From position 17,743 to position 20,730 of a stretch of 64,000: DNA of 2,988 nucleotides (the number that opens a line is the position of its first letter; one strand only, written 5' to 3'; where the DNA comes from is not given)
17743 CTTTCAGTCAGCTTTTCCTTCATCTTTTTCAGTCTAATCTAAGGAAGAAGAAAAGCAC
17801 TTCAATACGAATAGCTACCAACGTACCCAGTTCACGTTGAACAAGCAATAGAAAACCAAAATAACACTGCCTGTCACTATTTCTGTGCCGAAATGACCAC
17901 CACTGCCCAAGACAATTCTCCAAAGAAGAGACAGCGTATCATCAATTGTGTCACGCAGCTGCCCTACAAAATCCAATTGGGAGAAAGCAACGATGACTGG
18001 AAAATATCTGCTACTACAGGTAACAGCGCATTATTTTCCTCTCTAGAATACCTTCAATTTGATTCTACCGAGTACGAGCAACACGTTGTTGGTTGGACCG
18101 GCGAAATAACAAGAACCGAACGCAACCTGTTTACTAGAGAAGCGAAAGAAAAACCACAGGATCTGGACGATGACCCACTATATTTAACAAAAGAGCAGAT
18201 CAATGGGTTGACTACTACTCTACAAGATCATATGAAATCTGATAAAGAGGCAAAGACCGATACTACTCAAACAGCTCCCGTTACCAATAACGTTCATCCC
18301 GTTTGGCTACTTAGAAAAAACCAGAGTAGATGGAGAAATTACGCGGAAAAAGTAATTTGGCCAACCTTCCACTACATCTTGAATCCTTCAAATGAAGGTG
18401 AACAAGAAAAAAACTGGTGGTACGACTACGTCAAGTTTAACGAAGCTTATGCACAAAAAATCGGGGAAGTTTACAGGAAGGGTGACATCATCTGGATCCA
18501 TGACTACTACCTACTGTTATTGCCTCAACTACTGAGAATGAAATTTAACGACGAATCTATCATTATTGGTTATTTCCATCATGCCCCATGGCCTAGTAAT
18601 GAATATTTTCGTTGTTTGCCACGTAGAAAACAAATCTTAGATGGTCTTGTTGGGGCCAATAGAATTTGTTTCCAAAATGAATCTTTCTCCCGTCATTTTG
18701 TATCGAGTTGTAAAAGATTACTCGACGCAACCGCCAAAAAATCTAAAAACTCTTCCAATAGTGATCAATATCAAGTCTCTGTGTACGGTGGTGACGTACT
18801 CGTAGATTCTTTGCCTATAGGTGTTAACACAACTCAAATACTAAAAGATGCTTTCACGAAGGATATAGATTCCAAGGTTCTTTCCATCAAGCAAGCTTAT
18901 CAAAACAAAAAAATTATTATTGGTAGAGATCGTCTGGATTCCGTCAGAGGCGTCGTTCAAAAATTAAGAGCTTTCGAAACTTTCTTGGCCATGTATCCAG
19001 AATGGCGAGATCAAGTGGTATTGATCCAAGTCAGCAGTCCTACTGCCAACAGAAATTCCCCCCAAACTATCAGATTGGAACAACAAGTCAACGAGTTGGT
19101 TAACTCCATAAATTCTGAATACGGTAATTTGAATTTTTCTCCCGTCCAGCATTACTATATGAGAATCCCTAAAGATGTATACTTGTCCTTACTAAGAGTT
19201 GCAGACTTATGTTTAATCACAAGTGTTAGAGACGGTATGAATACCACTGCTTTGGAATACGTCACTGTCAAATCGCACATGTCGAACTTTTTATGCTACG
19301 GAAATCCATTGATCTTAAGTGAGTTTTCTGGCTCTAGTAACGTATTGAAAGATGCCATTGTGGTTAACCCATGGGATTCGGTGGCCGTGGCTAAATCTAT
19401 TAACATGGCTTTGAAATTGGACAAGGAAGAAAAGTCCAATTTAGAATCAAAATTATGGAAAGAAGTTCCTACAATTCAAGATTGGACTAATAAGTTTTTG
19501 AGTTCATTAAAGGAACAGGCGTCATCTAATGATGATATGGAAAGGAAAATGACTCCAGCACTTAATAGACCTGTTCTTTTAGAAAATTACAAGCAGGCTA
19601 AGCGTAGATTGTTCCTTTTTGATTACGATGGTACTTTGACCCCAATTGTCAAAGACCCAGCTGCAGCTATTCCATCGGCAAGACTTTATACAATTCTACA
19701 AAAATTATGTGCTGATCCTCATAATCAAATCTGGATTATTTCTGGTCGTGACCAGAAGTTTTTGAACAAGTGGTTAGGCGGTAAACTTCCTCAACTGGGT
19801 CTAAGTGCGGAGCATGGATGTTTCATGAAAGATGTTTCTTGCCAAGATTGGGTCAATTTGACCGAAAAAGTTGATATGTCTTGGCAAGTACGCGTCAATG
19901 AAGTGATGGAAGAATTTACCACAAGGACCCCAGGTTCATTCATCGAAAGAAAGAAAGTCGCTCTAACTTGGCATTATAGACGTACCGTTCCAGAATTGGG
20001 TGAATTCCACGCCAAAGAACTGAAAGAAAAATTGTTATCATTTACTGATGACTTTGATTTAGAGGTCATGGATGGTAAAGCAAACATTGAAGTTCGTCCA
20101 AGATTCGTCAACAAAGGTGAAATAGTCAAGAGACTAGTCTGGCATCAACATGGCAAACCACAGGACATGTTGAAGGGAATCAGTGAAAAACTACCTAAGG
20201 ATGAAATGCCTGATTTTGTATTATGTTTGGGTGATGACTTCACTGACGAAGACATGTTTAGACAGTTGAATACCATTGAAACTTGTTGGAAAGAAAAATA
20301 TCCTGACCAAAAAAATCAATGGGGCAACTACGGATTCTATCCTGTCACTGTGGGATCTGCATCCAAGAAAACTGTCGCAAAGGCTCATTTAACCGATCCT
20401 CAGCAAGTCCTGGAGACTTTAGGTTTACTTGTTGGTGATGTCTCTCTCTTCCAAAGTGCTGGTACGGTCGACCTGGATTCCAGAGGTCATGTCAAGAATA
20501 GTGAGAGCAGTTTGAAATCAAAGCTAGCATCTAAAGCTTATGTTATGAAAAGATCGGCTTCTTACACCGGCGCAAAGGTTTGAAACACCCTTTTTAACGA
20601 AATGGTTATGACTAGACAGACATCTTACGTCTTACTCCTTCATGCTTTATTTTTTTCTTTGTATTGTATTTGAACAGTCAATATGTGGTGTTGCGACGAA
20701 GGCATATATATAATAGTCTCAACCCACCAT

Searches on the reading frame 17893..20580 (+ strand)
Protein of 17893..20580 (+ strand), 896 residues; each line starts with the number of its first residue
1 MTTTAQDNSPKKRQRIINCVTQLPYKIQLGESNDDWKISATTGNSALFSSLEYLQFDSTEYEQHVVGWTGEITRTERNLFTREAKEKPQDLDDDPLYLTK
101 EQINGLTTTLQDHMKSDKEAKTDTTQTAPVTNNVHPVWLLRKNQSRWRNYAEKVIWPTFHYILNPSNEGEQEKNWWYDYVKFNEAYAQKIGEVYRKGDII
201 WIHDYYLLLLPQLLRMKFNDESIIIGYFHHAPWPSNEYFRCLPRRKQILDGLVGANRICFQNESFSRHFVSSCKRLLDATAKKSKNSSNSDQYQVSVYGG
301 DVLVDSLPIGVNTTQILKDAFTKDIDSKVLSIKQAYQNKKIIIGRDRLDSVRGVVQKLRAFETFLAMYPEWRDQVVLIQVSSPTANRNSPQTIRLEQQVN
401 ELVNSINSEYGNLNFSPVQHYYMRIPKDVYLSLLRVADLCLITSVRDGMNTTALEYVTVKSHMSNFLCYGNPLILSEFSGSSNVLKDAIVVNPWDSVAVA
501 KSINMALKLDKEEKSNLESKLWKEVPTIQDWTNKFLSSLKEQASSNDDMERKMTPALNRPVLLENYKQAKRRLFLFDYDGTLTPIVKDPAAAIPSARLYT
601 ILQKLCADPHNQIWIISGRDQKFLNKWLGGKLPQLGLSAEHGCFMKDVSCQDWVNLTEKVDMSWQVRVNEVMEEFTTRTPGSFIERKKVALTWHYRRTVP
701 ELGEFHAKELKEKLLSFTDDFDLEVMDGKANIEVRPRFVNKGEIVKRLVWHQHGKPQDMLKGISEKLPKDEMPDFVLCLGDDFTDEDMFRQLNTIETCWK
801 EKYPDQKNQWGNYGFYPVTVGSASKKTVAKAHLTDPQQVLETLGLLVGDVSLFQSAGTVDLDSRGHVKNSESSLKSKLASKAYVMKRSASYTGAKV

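Call 87: search_protein_families(library=pfam, proteins=[window:17893-20580:+], max_evalue=0.00001)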
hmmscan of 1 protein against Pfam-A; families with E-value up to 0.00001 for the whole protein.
window:17893-20580:+ (896 aa): 2 families
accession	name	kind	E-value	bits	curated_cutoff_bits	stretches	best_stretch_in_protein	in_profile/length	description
PF00982.27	Glyco_transf_20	-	9.8e-161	536.1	32.5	1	62-540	2-472/473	Glycosyltransferase family 20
PF02358.22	Trehalose_PPase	-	7.4e-82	274.4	27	1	575-820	1-233/235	Trehalose-phosphatase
